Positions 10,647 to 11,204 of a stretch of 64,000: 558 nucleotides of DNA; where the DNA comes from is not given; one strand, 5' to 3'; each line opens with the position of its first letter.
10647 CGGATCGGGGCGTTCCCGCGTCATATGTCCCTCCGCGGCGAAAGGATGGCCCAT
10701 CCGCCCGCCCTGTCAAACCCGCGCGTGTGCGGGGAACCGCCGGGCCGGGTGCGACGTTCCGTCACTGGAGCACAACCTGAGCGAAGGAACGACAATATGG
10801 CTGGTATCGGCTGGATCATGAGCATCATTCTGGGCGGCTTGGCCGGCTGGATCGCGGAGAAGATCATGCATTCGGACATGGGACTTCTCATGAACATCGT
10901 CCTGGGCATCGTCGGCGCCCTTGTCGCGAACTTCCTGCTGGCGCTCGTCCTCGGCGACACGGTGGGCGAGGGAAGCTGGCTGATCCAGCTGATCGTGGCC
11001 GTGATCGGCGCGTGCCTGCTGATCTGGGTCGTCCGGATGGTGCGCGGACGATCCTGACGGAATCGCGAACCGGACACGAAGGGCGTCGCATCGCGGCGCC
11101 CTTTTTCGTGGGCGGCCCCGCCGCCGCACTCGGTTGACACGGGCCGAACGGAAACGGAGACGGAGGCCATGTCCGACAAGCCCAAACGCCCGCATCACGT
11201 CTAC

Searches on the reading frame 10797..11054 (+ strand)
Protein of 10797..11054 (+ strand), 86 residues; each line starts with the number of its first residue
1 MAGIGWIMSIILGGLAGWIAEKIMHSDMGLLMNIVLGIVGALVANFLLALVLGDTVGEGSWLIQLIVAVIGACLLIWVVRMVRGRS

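Call 34: search_protein_families(library=pfam, proteins=[window:10797-11054:+], max_evalue=0.001)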
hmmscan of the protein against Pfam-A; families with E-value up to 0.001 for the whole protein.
seq(86 aa): 1 family
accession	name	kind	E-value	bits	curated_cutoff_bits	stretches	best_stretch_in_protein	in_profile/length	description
PF04226.18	Transgly_assoc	-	3.5e-12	46.8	25.3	1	34-84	1-49/49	Transglycosylase associated protein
